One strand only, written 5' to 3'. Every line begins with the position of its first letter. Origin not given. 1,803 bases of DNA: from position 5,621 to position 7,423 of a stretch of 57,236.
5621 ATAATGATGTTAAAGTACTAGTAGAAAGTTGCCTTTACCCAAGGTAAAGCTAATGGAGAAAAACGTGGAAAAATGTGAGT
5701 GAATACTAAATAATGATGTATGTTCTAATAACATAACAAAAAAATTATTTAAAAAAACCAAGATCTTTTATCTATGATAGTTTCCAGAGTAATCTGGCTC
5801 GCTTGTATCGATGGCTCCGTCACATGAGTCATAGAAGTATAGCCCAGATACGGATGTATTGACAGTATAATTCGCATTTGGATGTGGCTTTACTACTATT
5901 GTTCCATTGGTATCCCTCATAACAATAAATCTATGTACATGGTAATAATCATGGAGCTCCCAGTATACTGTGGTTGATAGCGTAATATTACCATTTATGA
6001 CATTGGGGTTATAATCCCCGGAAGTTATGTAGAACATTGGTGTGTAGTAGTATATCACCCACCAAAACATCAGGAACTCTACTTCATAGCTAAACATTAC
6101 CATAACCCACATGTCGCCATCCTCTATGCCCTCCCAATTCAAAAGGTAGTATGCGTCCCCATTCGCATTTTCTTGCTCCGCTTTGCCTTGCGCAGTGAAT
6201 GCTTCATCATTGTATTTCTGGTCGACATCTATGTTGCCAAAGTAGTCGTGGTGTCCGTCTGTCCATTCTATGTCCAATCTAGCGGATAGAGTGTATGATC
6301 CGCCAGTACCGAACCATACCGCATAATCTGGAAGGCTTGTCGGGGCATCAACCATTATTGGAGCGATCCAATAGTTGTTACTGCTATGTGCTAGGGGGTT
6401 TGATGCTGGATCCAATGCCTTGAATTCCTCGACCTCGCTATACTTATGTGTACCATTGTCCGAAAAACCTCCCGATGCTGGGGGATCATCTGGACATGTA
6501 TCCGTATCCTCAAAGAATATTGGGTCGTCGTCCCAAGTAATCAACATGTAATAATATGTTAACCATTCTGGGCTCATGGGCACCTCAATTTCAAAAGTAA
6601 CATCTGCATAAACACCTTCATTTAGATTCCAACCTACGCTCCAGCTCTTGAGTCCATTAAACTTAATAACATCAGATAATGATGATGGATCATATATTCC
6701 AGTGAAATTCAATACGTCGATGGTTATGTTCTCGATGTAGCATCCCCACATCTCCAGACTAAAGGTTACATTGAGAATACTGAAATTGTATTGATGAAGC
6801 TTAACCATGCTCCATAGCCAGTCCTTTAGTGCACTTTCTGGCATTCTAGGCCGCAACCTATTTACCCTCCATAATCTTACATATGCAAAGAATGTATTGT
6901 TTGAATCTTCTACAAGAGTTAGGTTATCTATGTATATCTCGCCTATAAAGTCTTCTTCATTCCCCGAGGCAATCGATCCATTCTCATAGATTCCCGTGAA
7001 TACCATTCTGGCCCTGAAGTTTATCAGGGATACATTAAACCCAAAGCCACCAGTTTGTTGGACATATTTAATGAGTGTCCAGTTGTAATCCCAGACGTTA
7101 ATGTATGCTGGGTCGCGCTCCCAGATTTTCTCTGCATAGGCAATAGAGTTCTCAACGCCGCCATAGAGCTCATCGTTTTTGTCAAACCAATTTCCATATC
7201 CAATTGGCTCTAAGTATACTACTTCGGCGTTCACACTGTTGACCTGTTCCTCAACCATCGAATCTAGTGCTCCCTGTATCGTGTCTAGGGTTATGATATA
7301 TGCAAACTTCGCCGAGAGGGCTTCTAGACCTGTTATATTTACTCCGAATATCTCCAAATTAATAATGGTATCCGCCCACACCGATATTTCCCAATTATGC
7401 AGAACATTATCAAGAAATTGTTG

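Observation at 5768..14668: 2966-aa envelope protein built from about 17-18 tandem LEA_2/WHy-like modules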

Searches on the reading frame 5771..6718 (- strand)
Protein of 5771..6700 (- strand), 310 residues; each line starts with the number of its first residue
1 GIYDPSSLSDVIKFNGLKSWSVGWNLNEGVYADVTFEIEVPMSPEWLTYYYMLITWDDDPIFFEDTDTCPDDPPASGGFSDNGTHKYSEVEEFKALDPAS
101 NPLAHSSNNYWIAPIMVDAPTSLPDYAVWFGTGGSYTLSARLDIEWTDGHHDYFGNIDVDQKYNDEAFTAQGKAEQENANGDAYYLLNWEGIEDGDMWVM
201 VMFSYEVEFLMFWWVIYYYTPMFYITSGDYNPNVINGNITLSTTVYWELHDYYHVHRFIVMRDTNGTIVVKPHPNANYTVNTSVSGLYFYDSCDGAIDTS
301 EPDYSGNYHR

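Call 36: search_protein_families(library=pfam, proteins=[window:5771-6700:-], max_evalue=10)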
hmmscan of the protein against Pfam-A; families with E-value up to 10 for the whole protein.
window:5771-6700:- (310 aa): 1 family
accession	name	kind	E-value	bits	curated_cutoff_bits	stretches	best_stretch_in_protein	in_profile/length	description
PF07593.17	UnbV_ASPIC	-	0.06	13.7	23.4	1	125-163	30-67/68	ASPIC and UnbV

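Call 76: search_solved_structures(query=A8, max_evalue=10, show_alignments=2)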
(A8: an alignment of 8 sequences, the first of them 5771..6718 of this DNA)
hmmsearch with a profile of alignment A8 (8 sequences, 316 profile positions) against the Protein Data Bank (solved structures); distinct sequences matched with E-value up to 10: 0.

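Call 77: find_homologous_proteins(query=A8, max_evalue=0.01)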
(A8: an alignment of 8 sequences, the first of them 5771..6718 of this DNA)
Query A8 (8 sequences) (316 aa, profile of the alignment): 2 proteins with E <= 0.01 among 2350 candidates.
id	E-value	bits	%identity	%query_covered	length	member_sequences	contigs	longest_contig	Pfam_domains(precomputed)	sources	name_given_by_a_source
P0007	9.0e-166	569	70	99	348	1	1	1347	-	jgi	-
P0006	4.1e-150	517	60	99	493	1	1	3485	-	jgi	-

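Call 88: search_protein_families(library=pfam, alignment_id=A8, max_evalue=1)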
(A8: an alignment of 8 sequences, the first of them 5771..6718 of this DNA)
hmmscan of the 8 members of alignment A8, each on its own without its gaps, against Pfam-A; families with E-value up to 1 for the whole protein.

A. member 1, window:5771-6718:- (316 aa): 1 family
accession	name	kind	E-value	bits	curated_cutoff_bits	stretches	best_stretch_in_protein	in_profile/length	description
PF07593.17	UnbV_ASPIC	-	0.062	13.6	23.4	1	131-169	30-67/68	ASPIC and UnbV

B. families by the number of members that match (of 8 scanned): 3 families
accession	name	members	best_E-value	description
PF07593.17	UnbV_ASPIC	2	0.062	ASPIC and UnbV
PF12012.13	DUF3504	1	0.27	Domain of unknown function (DUF3504)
PF08063.17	Zn_ribbon_PADR1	1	0.61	PADR1 domain, zinc ribbon fold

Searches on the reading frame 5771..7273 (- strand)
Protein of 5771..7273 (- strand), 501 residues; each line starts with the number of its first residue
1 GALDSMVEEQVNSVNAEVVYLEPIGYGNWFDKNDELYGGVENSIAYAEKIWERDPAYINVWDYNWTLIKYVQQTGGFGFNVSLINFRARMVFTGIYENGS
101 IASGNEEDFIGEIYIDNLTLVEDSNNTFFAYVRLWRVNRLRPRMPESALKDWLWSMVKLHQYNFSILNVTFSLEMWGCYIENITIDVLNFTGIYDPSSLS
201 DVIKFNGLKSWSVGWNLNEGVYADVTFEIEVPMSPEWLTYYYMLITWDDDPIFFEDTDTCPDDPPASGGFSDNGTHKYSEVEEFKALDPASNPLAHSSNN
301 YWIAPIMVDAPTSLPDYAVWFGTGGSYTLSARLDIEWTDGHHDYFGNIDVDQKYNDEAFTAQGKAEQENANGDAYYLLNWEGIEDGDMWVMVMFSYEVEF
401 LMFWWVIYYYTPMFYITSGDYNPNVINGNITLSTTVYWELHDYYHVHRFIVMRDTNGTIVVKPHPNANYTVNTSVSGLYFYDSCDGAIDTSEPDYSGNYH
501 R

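Call 35: find_homologous_proteins(query=window:5771-7273:-, max_evalue=0.01)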
Query window:5771-7273:- (501 aa): 4 proteins with E <= 0.01 among 5178 candidates.
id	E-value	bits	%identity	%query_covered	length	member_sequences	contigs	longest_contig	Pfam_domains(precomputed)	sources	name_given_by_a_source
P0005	3.5e-236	803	69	99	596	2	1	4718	-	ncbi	ncbi:MAG: hypothetical protein Q6363_008550, partial [Candidatus Njordarchaeota archaeon]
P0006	7.0e-175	601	58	99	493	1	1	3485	-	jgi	-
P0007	3.6e-162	559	70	69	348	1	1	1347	-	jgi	-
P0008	3.2e-51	192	35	89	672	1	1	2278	-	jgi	-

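Call 36: search_protein_families(library=pfam, proteins=[window:5771-7273:-], max_evalue=10)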
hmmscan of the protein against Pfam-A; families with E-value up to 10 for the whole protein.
window:5771-7273:- (501 aa): 1 family
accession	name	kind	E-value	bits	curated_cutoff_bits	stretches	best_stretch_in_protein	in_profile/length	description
PF07593.17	UnbV_ASPIC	-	0.1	12.9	23.4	1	316-354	30-67/68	ASPIC and UnbV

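Call 59: find_related_loci(query=A6, collection=genome_contigs, flank=10000)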
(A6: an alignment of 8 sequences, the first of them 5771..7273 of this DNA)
Query A6 (501 aa) in genome_contigs; peptide patterns used: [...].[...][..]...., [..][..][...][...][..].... (x = any residue, [..] = any of these).
113 stretches matched a pattern; 8 encode a relative of the query (tblastn E <= 1e-3); 7 distinct loci.
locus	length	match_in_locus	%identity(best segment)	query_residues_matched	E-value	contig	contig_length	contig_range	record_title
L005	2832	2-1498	78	2-501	0e+0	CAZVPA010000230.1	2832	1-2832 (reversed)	MAG TPA_asm: uncultured Nitrososphaerota archaeon isolate SRP141552_co1_93 genome assembly, contig: NODE_20354_length_28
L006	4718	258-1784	69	2-499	0e+0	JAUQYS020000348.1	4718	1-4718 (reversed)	MAG: Candidatus Njordarchaeota archaeon isolate GB_136 k255_100610, whole genome shotgun sequence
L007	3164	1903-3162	61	1-420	1e-171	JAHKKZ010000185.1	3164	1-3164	MAG: Candidatus Njordarchaeota archaeon isolate B13_G17 GBS17_185, whole genome shotgun sequence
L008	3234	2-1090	59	125-500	2e-144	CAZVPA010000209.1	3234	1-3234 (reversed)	MAG TPA_asm: uncultured Nitrososphaerota archaeon isolate SRP141552_co1_93 genome assembly, contig: NODE_16868_length_32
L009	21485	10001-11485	54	2-499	4e-174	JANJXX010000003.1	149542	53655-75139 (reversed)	MAG: Crenarchaeota archaeon isolate JZ-1.bin_83 NODE_3_length_149542_cov_2.26418, whole genome shotgun sequence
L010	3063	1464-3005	39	6-421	3e-65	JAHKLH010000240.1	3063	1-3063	MAG: Candidatus Njordarchaeota archaeon isolate B7_G17 GBS25_240, whole genome shotgun sequence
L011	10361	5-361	61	382-499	7e-40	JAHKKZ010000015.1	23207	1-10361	MAG: Candidatus Njordarchaeota archaeon isolate B13_G17 GBS17_15, whole genome shotgun sequence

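Call 69: predict_structure(alignment_id=A6)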
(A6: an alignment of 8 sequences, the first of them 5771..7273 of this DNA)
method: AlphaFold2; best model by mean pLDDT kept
length: 501 residues; sequences in the alignment: 8
mean_pLDDT: 62.6   pTM: 0.59
mean pLDDT of the five models: 62.6, 50.2, 49.8, 48.3, 38.7
residues with pLDDT >= 90: 0; 70-90: 195; 50-70: 198; < 50: 108
segments of 3 or more residues with pLDDT < 50: 1-15, 139-143, 246-252, 254-274, 337-350, 363-392, 416-418, 495-501
pLDDT, mean of each block of 10 residues (from residue 1): 32 50 75 52 69 78 81 71 82 76 76 82 79 67 60 74 75 81 74 53 64 58 70 69 52 44 34 49 56 70 75 75 77 55 46 53 48 44 38 60 76 53 62 62 54 75 69 61 57 45 29
secondary structure, 60 per line:
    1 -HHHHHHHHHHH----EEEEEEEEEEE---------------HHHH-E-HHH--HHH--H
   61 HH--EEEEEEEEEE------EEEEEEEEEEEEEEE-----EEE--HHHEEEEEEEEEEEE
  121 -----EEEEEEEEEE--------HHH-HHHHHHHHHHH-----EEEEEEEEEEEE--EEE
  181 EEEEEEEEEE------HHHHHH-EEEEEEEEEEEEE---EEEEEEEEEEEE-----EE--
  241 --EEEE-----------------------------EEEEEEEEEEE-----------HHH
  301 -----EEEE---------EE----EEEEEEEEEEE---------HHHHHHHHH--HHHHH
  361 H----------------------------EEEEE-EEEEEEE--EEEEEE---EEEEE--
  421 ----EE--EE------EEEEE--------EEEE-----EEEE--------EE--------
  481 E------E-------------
elements in order: H2-12 E17-27 H43-46 E65-74 E81-95 E101-103 E109-120 E126-135 H148-158 E164-175 E178-190 H197-202 E204-216 E220-231 E243-246 E276-286 E306-309 E325-335 H345-353 H356-361 E390-394 E396-402 E405-410 E414-418 E437-441 E450-453 E459-462

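Call 72: fold_search(model_id=the predicted structure, library=pdb)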
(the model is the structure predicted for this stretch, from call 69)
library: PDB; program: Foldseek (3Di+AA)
matches with E <= 10: 1123; with E <= 0.001: 1
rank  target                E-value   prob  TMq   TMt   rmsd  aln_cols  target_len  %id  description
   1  9ijj_P                2.5e-04  0.63  0.14  0.12  21.1       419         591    8  In situ structure of the central apparatus in mouse sperm axoneme. (released 2025-06-04)
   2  3s3j_A                1.3e-03  0.89  0.16  0.14   9.9       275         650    8  Transglutaminase 2 in complex with a novel inhibitor (released 2012-06-06)
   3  6a8p_A                1.6e-03  0.87  0.14  0.12  10.8       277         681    8  Transglutaminase 2 mutant G224V in complex with GTP (released 2018-09-26)
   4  8xci_F                2.0e-03  0.15  0.10  0.11  23.9       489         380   10  Open state of central tail fiber of bacteriophage lambda upon binding to LamB (released 2024-05-01)
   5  4kkp_B                2.3e-03  0.54  0.10  0.19  19.0       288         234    7  Crystal structure of Vibrio cholerae RbmA (crystal form 2) (released 2013-05-22)
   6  4cuc_A                2.4e-03  0.60  0.15  0.10  20.5       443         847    9  Unravelling the multiple functions of the architecturally intricate Streptococcus pneumoniae beta-galactosidase, BgaA. (released 2014-08-20)
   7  1nug_B                2.5e-03  0.87  0.13  0.10  11.0       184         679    9  Role of Calcium Ions in the Activation and Activity of the Transglutaminase 3 Enzyme (2 calciums, 1 Mg, inactive form) (released 2003-04-22)
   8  5cyl_G                2.7e-03  0.35  0.14  0.18  18.7       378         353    7  Crystal structure of the CupB6 tip adhesin from Pseudomonas aeruginosa (released 2016-10-05)
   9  7cwd                  3.0e-03  0.98  0.13  0.09  10.2       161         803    9  Crystal structure of beta-galactosidase II from Bacillus circulans in complex with beta-D-galactopyranosyl disaccharide (released 2020-12-09)
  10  1l9m_A                3.2e-03  0.75  0.11  0.09  10.8       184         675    9  Three-dimensional structure of the human transglutaminase 3 enzyme: binding of calcium ions change structure for activ (released 2002-05-29)
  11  5cyl_A                3.3e-03  0.38  0.13  0.17  18.4       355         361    8  Crystal structure of the CupB6 tip adhesin from Pseudomonas aeruginosa (released 2016-10-05)
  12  4dwh_A                3.5e-03  0.77  0.11  0.23  14.1       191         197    7  Structure of the major type 1 pilus subunit FIMA bound to the FIMC (2.5 A resolution) (released 2012-05-30)
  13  4kty_A                3.9e-03  0.69  0.13  0.10  10.5       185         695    8  Fibrin-stabilizing factor with a bound ligand (released 2013-12-04)
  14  9i1y_A                4.1e-03  0.75  0.13  0.22  18.0       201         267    8  WxLIP from Enterococcus faecium (released 2026-01-28)
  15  1l9n_A                4.1e-03  0.72  0.11  0.09  11.0       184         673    9  Three-dimensional structure of the human transglutaminase 3 enzyme: binding of calcium ions change structure for activ (released 2002-05-29)
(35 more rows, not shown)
